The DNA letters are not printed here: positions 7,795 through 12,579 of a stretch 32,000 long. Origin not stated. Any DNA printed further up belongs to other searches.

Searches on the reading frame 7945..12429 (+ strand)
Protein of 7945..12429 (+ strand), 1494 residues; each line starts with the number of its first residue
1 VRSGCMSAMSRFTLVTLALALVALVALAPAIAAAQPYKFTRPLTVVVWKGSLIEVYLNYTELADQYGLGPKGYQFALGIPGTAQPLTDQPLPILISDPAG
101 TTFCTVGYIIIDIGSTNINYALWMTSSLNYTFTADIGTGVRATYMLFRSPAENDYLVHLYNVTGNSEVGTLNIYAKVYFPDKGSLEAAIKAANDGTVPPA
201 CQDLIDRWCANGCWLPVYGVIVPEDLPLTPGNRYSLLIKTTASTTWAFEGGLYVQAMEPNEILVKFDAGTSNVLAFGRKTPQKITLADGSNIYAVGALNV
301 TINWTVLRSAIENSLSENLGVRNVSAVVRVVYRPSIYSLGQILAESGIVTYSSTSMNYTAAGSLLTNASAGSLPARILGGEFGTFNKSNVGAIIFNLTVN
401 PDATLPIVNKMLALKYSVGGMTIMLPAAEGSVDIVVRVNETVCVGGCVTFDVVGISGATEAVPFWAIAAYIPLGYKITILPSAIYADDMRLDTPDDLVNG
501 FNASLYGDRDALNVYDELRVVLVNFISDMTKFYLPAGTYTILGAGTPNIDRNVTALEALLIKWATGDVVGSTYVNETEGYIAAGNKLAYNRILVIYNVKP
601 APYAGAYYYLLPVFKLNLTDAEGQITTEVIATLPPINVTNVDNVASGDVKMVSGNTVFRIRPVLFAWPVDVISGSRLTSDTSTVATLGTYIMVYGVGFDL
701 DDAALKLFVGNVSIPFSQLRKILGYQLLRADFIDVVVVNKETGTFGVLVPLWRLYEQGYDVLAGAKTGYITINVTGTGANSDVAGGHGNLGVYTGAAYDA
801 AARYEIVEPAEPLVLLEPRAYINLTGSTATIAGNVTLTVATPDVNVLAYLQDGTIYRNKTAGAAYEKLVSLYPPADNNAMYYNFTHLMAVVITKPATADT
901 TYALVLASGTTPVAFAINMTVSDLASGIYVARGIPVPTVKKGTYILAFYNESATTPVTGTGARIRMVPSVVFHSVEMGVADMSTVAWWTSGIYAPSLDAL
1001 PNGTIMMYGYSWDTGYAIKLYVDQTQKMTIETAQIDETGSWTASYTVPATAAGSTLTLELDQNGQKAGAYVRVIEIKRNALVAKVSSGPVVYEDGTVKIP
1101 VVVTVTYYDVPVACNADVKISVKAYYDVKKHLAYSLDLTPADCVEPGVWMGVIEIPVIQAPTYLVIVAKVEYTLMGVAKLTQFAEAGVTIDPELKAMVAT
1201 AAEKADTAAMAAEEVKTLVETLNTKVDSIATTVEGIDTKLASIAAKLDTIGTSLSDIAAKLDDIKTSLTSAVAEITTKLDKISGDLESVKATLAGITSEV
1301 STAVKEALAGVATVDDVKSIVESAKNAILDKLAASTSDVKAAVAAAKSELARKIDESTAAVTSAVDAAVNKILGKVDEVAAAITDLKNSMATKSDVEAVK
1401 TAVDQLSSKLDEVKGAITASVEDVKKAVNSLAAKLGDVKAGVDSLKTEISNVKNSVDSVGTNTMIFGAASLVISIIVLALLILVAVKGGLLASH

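Call 3: search_protein_families(library=pfam, proteins=[window:7945-12429:+], max_evalue=1)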
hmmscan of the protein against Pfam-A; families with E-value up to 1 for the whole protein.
window:7945-12429:+ (1494 aa): 69 families (the best 25 are shown)
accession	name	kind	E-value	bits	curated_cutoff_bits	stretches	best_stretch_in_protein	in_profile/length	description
PF01442.23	Apolipoprotein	-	1.1e-13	51.8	90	2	1243-1435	2-181/190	Apolipoprotein A1/A4/E domain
PF04513.17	Baculo_PEP_C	-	3e-11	44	38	3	1220-1320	26-118/140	Baculovirus polyhedron envelope protein, PEP, C terminus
PF07889.17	DUF1664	-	1.3e-08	35.3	34.6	3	1395-1460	42-107/124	Protein of unknown function (DUF1664)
PF05531.17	NPV_P10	-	5.2e-08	33.7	29.8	2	1219-1269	13-66/75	Nucleopolyhedrovirus P10 protein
PF05377.16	FlaC_arch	-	4.8e-06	27.3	27.8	1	1428-1461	2-35/55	Flagella accessory protein C (FlaC)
PF05478.16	Prominin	-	1.7e-05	23.6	34.3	1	1213-1486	169-432/799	Prominin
PF10473.14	CENP-F_leu_zip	-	3.8e-05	24.2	34.5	1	1199-1275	34-110/140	Leucine-rich repeats of kinetochore protein Cenp-F/LEK1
PF06160.17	EzrA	-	0.00019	20.3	39.6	1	1219-1455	96-335/557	Septation ring formation regulator, EzrA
PF23067.1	MG280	-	0.00024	21.2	27.4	2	1193-1294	81-185/259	Uncharacterised protein MG280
PF20379.3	DUF6674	-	0.00027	21.1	28.5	1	1225-1340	23-140/251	Family of unknown function (DUF6674)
PF00038.26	Filament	-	0.00034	20.8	40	0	1212-1296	198-282/313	Intermediate filament protein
PF13166.12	AAA_13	-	0.00037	19.8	36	2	1275-1471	281-475/713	AAA domain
PF04108.17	ATG17_like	-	0.00044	20.3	43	1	1206-1421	112-255/355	Autophagy protein ATG17-like domain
PF01601.21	CoV_S2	-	0.001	18.2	40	1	1210-1314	203-306/521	Coronavirus spike glycoprotein S2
PF07160.18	SKA1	-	0.0012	19.2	29.6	1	1215-1322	3-106/243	Spindle and kinetochore-associated protein 1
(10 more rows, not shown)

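Call 4: search_protein_families(library=ncbifam, proteins=[window:7945-12429:+], max_evalue=1)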
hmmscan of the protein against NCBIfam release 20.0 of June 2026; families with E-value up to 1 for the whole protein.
window:7945-12429:+ (1494 aa): 36 families (the best 25 are shown)
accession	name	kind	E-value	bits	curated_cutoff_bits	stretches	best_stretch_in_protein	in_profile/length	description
NF003034.1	PRK03918.1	equivalog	2.4e-11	42.4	700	1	1193-1457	169-429/878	DNA double-strand break repair ATPase Rad50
NF045487.1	ASRP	equivalog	1.8e-09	36.8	300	1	1204-1456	178-445/593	archaea-specific SMC-related protein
TIGR02168.1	SMC_prok_B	equivalog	3.2e-09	35.1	567.35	1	1193-1457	683-948/1181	chromosome segregation protein SMC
TIGR04211.1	SH3_and_anchor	equivalog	5.9e-08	32.5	65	2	1361-1482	67-185/198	TIGR04211 family SH3 domain-containing protein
TIGR02169.1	SMC_prok_A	equivalog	3.4e-07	28.4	729.4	1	1213-1457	234-480/1165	chromosome segregation protein SMC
NF047388.1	SA1320_fam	subfamily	8.9e-07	27.7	230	2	1342-1455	462-571/644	SA1320 family protein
NF038218.1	IcmG_DotF_IVB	equivalog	2.2e-06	27.6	200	2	1164-1288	57-184/266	type IVB secretion system protein IcmG/DotF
TIGR04527.1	mycoplas_twoTM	subfamily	2.3e-06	27.5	125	2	1213-1321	64-170/248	MG_279/MG_280 family protein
NF047515.1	SpiroCoCo_C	equivalog_domain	3.4e-06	26.4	125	2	1209-1342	134-268/313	SpiroCoCo family coiled-coil protein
NF041034.1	Rad50_Sulf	equivalog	4.3e-05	21.6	1000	1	1213-1458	443-688/872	DNA double-strand break repair ATPase Rad50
NF053563.1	Rkd4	equivalog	7.3e-05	21.1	860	1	1345-1456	258-373/747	arcadin-4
NF051443.1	NheC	equivalog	0.0001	21.7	420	1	1395-1478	156-238/352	non-hemolytic enterotoxin subunit C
NF045780.1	TrlF_fam_ATP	equivalog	0.00022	20.1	350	1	1203-1448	512-774/944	TrlF family AAA-like ATPase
NF002572.0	PRK02224.1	equivalog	0.00022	19.6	1087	1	1198-1458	351-603/888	DNA double-strand break repair ATPase Rad50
NF033885.1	conj_TraP_IncI1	equivalog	0.00056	19.7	135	2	1389-1461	70-142/217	conjugal transfer protein TraP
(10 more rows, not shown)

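Call 51: search_solved_structures(query=window:7945-12429:+, max_evalue=0.01)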
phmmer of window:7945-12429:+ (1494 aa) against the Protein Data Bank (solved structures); distinct sequences matched with E-value up to 0.01: 1.
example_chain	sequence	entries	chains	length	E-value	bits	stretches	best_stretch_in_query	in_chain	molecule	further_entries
7zr2_A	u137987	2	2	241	0.0071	17.3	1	1209-1416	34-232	Spike protein S2',Chimeric protein mimic of SARS-CoV-2 Spike HR1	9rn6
